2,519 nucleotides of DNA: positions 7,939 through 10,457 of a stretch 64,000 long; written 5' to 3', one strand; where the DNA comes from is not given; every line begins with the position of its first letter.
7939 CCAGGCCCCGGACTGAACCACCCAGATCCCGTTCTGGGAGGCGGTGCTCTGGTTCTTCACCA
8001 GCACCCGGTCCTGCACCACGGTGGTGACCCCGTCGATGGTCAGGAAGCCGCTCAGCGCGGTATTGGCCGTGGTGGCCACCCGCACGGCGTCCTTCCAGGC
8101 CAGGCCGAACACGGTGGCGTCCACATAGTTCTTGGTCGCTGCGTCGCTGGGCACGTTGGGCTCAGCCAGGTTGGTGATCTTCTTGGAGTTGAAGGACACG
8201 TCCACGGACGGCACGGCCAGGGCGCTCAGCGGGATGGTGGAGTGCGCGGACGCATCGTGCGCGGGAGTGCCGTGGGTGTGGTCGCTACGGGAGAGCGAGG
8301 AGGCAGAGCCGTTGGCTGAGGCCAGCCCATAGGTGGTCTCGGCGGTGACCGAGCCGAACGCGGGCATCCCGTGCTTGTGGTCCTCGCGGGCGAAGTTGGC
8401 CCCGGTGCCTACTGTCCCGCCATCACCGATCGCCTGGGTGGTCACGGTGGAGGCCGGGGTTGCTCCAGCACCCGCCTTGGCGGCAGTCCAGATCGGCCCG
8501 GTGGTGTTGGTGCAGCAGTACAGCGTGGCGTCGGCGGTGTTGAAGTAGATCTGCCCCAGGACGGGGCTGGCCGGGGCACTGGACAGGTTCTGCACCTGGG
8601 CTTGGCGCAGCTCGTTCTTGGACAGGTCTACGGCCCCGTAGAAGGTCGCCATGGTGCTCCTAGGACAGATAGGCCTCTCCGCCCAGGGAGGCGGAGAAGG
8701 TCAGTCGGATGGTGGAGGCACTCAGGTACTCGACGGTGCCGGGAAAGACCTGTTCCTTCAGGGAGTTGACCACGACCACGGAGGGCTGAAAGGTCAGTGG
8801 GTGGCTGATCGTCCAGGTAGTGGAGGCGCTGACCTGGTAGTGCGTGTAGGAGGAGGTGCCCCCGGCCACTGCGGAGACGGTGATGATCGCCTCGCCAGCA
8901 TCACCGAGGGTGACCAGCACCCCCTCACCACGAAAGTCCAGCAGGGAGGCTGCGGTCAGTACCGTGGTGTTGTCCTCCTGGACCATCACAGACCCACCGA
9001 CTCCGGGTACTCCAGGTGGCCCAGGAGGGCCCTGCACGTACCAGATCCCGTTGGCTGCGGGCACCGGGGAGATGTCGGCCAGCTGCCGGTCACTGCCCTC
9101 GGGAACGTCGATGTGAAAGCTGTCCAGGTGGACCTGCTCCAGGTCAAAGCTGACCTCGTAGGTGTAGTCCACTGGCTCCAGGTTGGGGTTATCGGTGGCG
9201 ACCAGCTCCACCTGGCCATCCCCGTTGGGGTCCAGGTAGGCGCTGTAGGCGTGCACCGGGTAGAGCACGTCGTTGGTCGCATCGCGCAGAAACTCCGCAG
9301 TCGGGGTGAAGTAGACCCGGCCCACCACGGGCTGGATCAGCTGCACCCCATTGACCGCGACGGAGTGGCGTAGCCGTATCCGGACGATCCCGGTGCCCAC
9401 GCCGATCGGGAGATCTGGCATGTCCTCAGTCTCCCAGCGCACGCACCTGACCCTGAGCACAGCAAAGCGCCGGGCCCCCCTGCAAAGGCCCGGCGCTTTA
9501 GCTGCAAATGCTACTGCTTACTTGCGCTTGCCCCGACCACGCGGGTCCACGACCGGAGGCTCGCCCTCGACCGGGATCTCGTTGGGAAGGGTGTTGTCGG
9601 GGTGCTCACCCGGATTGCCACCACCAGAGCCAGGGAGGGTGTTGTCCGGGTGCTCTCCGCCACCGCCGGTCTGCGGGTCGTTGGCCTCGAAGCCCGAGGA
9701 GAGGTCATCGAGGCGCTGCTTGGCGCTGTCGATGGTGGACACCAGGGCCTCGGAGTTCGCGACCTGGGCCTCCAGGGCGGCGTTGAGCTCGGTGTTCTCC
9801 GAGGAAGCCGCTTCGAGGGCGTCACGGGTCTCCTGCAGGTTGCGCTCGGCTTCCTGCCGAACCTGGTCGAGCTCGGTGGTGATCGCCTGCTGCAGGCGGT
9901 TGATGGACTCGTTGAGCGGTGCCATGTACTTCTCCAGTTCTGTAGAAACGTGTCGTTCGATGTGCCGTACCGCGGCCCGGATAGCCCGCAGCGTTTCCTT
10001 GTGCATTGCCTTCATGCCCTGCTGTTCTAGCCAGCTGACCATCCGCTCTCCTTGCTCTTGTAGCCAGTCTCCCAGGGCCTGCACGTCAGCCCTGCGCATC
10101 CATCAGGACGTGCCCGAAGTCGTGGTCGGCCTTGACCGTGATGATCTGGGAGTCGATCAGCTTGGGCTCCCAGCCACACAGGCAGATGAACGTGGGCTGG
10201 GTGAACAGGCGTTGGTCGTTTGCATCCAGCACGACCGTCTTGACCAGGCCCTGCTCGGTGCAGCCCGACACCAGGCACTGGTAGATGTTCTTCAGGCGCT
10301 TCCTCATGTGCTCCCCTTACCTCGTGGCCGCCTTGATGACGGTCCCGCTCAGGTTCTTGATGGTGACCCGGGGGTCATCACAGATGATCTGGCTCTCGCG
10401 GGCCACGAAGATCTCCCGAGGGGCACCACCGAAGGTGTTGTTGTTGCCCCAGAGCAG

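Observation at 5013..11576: Second fibre cluster with duplicated domains and a collagen plus beta-helix protein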

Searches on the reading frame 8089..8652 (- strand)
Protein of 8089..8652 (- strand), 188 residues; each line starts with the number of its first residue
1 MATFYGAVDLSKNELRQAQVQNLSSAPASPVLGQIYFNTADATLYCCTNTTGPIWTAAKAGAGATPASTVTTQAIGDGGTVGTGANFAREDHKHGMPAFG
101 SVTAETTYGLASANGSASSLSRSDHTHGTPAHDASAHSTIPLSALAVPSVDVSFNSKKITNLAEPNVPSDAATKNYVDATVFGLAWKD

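Call 84: search_dna_similar(query=window:8089-8652:-, collection=phages, mode=protein, max_evalue=0.001, max_rows=30)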
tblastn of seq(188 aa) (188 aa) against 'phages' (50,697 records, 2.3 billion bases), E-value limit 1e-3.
Records with a match: 25; places in all: 25; records where one place covers at least 80% of the query: 0.
Best place of each record, by identity: <60% 25.
By first word of the organism name: Gordonia 7; Streptococcus 7; Mycobacterium 5; Cyanophage 3; Synechococcus 2; Ralstonia 1.
By host as written in the record: Gordonia rubripertincta NRRL B-16540 5; Mycobacterium smegmatis mc2 155 3; - 2; Synechococcus sp. CB0101 2; Streptococcus pyogenes MGAS315 2; Streptococcus pyogenes 2; Prochlorococcus MIT9313 1; Prochlorococcus marinus str. MIT 9313 1; and 7 more.
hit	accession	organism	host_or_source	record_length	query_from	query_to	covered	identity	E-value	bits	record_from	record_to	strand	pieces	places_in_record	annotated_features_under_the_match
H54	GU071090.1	Cyanophage PSS2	-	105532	142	188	25%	57.4%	3e-7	56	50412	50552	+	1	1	predicted protein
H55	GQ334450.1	Cyanophage PSS2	Prochlorococcus MIT9313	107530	142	188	25%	57.4%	3e-7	56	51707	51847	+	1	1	capsid decoration protein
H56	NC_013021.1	Cyanophage PSS2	Prochlorococcus marinus str. MIT 9313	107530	142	188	25%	57.4%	3e-7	56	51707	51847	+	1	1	virion structural protein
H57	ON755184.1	Gordonia phage DalanDe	soil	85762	134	185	28%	46.2%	3e-4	46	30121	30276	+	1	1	32: hypothetical protein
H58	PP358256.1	Ralstonia phage PY059YO380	Ralstonia solanacearum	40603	141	184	23%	52.3%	5e-4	45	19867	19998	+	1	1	hypothetical protein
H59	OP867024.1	Gordonia phage Hanem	Gordonia rubripertincta NRRL B-16540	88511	139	184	24%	50.0%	2e-4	47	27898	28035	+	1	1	39: hypothetical protein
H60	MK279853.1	Gordonia phage Gray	Gordonia rubripertincta NRRL B-16540 SEA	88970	139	184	24%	50.0%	2e-4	47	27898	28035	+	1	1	39: hypothetical protein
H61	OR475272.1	Gordonia Phage Schomber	Gordonia rubripertincta NRRL B-16540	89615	139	184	24%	50.0%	2e-4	47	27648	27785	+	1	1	38: hypothetical protein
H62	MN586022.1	Gordonia phage Chidiebere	Gordonia rubripertincta NRRL B-16540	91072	139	184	24%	50.0%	2e-4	47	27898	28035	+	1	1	39: hypothetical protein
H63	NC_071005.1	Gordonia phage Chidiebere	Gordonia rubripertincta NRRL B-16540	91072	139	184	24%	50.0%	2e-4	47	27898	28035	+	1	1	39: tail fiber protein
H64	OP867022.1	Gordonia phage Kabocha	Gordonia rubripertincta NRRL B-16540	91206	139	184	24%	50.0%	2e-4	47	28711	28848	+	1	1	40: hypothetical protein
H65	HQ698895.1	Synechococcus phage S-CBS4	Synechococcus sp. CB0101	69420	145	188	23%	50.0%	6e-4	45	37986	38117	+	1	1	tail fiber protein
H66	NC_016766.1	Synechococcus phage S-CBS4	Synechococcus sp. CB0101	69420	145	188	23%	50.0%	6e-4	45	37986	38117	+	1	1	tail fiber protein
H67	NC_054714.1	Mycobacterium phage Phabba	Mycobacterium smegmatis mc2 155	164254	142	184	23%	48.8%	2e-4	47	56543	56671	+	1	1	head decoration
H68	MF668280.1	Mycobacterium phage Phabba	Mycobacterium smegmatis mc2 155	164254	142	184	23%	48.8%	2e-4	47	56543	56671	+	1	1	capsid decoration protein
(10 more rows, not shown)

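Call 85: get_annotated_region(hit=H67, flank=7000)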
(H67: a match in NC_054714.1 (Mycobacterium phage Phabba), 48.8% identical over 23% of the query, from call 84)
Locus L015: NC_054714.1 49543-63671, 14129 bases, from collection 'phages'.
description: Mycobacterium phage Phabba, complete genome.
organism: Mycobacterium phage Phabba (NCBI taxid 2027899)
taxonomy: Viruses; Duplodnaviria; Heunggongvirae; Uroviricota; Caudoviricetes; Ceeclamvirinae; Myrnavirus; Myranavirus phabba
host: Mycobacterium smegmatis mc2 155; source: soil; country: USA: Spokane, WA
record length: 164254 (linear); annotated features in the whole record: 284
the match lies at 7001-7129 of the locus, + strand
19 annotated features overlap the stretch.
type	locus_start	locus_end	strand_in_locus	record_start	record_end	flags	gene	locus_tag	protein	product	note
CDS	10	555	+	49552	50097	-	-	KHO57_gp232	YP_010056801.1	hypothetical protein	-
CDS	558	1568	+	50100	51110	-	-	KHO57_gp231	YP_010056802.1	major head protein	major capsid protein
CDS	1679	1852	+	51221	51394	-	-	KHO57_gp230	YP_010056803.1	hypothetical protein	-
CDS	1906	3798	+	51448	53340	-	-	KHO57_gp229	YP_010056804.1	hypothetical protein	-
CDS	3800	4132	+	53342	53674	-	-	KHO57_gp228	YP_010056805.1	hypothetical protein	-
CDS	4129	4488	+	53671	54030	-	-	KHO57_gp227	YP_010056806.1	hypothetical protein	-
CDS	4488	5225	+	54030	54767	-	-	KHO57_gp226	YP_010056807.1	hypothetical protein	-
CDS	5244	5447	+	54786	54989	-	-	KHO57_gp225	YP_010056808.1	hypothetical protein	-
CDS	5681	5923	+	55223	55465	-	-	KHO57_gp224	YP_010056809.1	hypothetical protein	-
CDS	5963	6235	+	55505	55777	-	-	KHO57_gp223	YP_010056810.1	hypothetical protein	-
CDS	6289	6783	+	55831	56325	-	-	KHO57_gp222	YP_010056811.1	hypothetical protein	-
CDS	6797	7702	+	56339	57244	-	-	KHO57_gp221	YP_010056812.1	head decoration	capsid decoration protein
CDS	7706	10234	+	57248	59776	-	-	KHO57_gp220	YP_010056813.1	hypothetical protein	-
CDS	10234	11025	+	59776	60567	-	-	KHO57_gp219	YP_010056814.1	hypothetical protein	-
CDS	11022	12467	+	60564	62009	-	-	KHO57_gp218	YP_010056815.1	hypothetical protein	-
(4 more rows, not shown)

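Call 101: search_solved_structures(query=L015:558-1568:+, max_evalue=0.001)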
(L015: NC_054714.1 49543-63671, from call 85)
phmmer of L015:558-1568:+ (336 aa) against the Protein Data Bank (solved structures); distinct sequences matched with E-value up to 0.001: 1.
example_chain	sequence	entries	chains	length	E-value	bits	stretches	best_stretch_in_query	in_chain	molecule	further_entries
6wkk_A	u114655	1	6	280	8.2e-27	97.3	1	37-330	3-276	Gp27 major capsid protein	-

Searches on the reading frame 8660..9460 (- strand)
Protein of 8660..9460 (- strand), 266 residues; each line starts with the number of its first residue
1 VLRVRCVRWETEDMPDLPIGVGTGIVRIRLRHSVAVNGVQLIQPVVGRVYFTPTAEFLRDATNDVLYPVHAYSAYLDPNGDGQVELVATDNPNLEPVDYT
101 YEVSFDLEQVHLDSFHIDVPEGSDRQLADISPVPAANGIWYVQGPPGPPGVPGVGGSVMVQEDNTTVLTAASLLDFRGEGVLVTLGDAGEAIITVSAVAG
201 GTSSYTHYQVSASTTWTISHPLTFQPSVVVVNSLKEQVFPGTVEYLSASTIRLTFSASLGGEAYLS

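Call 4: search_protein_families(library=pfam, proteins=[window:8660-9460:-], max_evalue=0.1)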
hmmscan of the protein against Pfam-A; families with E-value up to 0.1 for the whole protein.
window:8660-9460:- (266 aa): 0 families

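Call 5: search_protein_families(library=phrogs, proteins=[window:8660-9460:-], max_evalue=0.01)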
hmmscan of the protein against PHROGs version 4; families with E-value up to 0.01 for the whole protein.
window:8660-9460:- (266 aa): 7 families
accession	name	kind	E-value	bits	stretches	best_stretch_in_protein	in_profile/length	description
phrog_30556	-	unknown function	3.2e-11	44.8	1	196-265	90-158/159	-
phrog_21918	-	unknown function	7.5e-10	39.6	1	201-265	61-126/200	-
phrog_10272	-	unknown function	1.2e-09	39.2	1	207-265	142-199/200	-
phrog_34633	-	unknown function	7.8e-08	33.3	1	202-265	189-251/252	-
phrog_15881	-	tail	1e-05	25.6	1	32-147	27-150/554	tail protein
phrog_14726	-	tail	2.5e-05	24.2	1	44-133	23-112/537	tail fiber protein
phrog_24148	-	DNA, RNA and nucleotide metabolism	0.002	18.6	1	198-265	189-263/275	HNH endonuclease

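Call 33: find_homologous_proteins(query=window:8660-9421:-, max_evalue=0.001)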
Query window:8660-9421:- (253 aa): 8 proteins with E <= 0.001 among 1463 candidates.
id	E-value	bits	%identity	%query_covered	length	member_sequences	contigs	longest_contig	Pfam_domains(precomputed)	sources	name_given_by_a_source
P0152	1.2e-160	551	99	100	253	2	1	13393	-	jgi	jgi:hypothetical protein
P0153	9.3e-128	443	80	100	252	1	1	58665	-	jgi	jgi:hypothetical protein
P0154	2.1e-112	393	70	100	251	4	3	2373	-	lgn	-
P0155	7.6e-41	158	65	43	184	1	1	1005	-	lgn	-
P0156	3.0e-21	94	76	25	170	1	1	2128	-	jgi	jgi:hypothetical protein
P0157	2.2e-18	85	68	25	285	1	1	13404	-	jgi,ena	-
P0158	1.2e-13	69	57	26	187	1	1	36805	-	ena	-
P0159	2.8e-12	65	39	33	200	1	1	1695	-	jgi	-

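Call 65: search_solved_structures(query=A4, max_evalue=1)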
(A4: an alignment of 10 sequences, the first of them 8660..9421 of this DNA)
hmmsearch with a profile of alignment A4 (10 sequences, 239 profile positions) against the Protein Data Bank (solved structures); distinct sequences matched with E-value up to 1: 1.
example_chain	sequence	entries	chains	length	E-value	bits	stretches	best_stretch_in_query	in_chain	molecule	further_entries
8cxa_A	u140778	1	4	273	0.41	13.9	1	142-196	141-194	3-oxoacyl-[acyl-carrier-protein] reductase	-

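Call 74: predict_structure(alignment_id=A4)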
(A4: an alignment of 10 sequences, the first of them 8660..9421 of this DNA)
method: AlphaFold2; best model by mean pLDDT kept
length: 253 residues; sequences in the alignment: 10
mean_pLDDT: 58.3   pTM: 0.41
mean pLDDT of the five models: 58.3, 57.9, 57.5, 54.9, 53.5
residues with pLDDT >= 90: 14; 70-90: 77; 50-70: 76; < 50: 86
segments of 3 or more residues with pLDDT < 50: 1-3, 97-101, 115-188
pLDDT, mean of each block of 10 residues (from residue 1): 50 62 54 70 77 77 77 68 64 54 55 43 27 27 32 30 31 32 40 87 86 71 73 82 86 68
secondary structure, 60 per line:
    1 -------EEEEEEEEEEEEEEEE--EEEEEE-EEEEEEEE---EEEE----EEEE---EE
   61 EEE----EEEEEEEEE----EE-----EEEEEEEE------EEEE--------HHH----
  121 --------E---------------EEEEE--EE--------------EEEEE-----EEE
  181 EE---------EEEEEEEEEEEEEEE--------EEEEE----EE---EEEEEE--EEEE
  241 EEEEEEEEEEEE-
elements in order: E8-23 E26-31 E33-40 E44-47 E52-55 E59-63 E68-76 E88-95 E102-105 E145-149 E168-172 E178-182 E192-206 E215-219 E229-234 E237-252

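Call 78: fold_search(model_id=the predicted structure, library=pdb)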
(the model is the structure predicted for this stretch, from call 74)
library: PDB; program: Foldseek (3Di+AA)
matches with E <= 10: 785; with E <= 0.001: 0
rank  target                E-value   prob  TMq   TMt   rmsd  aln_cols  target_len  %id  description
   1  7ui8_A                5.4e-02  0.16  0.13  0.22  16.7       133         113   13  Intramolecular ester bond-containing repeat domain from E. columbae adhesin (split and religated) (released 2023-04-05)
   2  5iku                  9.4e-02  0.06  0.11  0.12  19.4       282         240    8  Crystal structure of the Hathewaya histolytica ColG tandem collagen-binding domain s3as3b in the presence of calcium at  (released 2017-03-15)
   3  7wtl_CL               1.0e-01  0.18  0.18  0.10  17.1       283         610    7  Cryo-EM structure of a yeast pre-40S ribosomal subunit - State Dis-D (released 2022-10-19)
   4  5tz8_A                1.4e-01  0.13  0.17  0.09  17.4       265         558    8  Crystal structure of S. aureus TarS (released 2017-01-04)
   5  8es4_F                2.0e-01  0.87  0.18  0.28   4.3        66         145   14  Focused reconstruction of HRP29 tail (released 2023-10-18)
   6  4z8w                  2.5e-01  0.75  0.20  0.36   6.6        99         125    8  Crystal Structure of the Major Plantain Pollen Allergen Pla l 1 (released 2016-07-06)
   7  6vls_C                2.5e-01  0.08  0.16  0.05  22.7       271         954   11  Structure of C-terminal fragment of Vip3A toxin (released 2020-07-22)
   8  6i56_D                2.6e-01  0.02  0.10  0.09  22.4       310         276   11  Crystal structure of PBSX exported protein XepA (released 2019-11-20)
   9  4b4p_A                2.8e-01  0.14  0.13  0.20  15.9       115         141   14  Crystal Structure of the lectin domain of F18 fimbrial adhesin FedF. (released 2012-08-15)
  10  6i56_B                2.8e-01  0.03  0.10  0.09  22.2       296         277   12  Crystal structure of PBSX exported protein XepA (released 2019-11-20)
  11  6lqs_RJ               3.0e-01  0.13  0.18  0.09  15.4       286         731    7  Cryo-EM structure of 90S small subunit preribosomes in transition states (State D) (released 2020-09-16)
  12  5u02                  3.0e-01  0.11  0.17  0.13  18.1       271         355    8  Crystal structure of S. aureus TarS 217-571 (released 2017-01-04)
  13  4jw3_A                3.3e-01  0.28  0.15  0.31  10.1       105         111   16  Selection of specific protein binders for pre-defined targets from an optimized library of artificial helicoidal repea (released 2013-09-25)
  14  8wm1_A                3.5e-01  0.21  0.13  0.08  13.7        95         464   10  DHS dehydratase (released 2024-10-02)
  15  4b4r_B                3.7e-01  0.16  0.14  0.21  14.2       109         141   14  Crystal Structure of the lectin domain of F18 fimbrial adhesin FedF in complex with blood group B type 1 hexasaccharid (released 2012-08-15)
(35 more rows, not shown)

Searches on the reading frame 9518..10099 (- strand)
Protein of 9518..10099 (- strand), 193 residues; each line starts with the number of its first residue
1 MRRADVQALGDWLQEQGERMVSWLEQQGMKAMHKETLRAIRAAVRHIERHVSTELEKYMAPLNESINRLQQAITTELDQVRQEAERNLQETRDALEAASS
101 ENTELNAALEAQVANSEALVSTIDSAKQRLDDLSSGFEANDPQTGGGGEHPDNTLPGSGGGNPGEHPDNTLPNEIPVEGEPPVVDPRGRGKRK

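Call 4: search_protein_families(library=pfam, proteins=[window:9518-10099:-], max_evalue=0.1)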
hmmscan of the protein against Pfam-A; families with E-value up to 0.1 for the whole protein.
window:9518-10099:- (193 aa): 30 families (the best 25 are shown)
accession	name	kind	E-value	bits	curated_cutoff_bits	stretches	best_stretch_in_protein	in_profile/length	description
PF04513.17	Baculo_PEP_C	-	1.4e-05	25.6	38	1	34-81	44-91/140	Baculovirus polyhedron envelope protein, PEP, C terminus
PF23067.1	MG280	-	0.00037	20.5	27.4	1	45-133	76-163/259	Uncharacterised protein MG280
PF19220.6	Rod_CreS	-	0.0008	19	100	1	31-135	65-167/359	Crescentin, rod domain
PF05811.18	DUF842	-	0.0023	18.1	25.1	1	14-135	6-126/131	Eukaryotic protein of unknown function (DUF842)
PF01442.23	Apolipoprotein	-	0.0023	18.1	90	1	42-111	66-136/190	Apolipoprotein A1/A4/E domain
PF02601.20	Exonuc_VII_L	-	0.0032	17.5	35.9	1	11-143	147-272/315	Exonuclease VII, large subunit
PF06705.16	SF-assemblin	-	0.0035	17.2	30.6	1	25-139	24-139/247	SF-assemblin/beta giardin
PF07798.16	CCDC90-like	-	0.0042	17.4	33.5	1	8-114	30-140/175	Coiled-coil domain-containing protein 90-like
PF11740.13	KfrA_N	-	0.01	16.9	26.1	1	36-112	20-112/113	Plasmid replication region DNA-binding N-term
PF05549.16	Allexi_40kDa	-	0.011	15.7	26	1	49-140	55-144/271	Allexivirus 40kDa protein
PF15753.10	BLOC1S3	-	0.015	15.8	27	1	46-124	86-160/172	Biogenesis of lysosome-related organelles complex 1 subunit 3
PF05478.16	Prominin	-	0.016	13.8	34.3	1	35-102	316-383/799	Prominin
PF10392.15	COG5_N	-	0.018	15.7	31.2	1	43-96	66-120/132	Conserved oligomeric Golgi complex subunit 5, N-terminal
PF14932.11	HAUS-augmin3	-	0.018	14.9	29.4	1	30-118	68-154/260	HAUS augmin-like complex subunit 3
PF05405.19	Mt_ATP-synt_B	-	0.026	14.6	21.7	1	51-133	42-118/163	Mitochondrial ATP synthase B chain precursor (ATP-synt_B)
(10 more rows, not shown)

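Call 5: search_protein_families(library=phrogs, proteins=[window:9518-10099:-], max_evalue=0.01)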
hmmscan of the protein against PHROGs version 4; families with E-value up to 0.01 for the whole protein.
window:9518-10099:- (193 aa): 3 families
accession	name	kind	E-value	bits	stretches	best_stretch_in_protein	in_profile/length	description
phrog_3590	-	unknown function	0.0015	19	1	31-145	251-375/481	-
phrog_167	-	tail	0.0027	16.4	1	60-138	63-141/1555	tail length tape measure protein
phrog_24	-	tail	0.0084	15.2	1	15-133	53-170/1151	tail length tape measure protein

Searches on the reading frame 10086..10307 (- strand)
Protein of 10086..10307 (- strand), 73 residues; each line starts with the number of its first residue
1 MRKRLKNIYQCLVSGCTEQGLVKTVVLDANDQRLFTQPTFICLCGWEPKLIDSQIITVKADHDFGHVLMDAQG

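Call 4: search_protein_families(library=pfam, proteins=[window:10086-10307:-], max_evalue=0.1)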
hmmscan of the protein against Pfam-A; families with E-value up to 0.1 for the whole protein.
window:10086-10307:- (73 aa): 1 family
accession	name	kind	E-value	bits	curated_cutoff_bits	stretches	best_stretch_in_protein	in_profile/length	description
PF23073.1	DUF7045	-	0.084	13.4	27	1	12-57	21-63/100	Domain of unknown function (DUF7045)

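Call 5: search_protein_families(library=phrogs, proteins=[window:10086-10307:-], max_evalue=0.01)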
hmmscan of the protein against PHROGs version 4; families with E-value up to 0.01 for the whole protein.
window:10086-10307:- (73 aa): 0 families
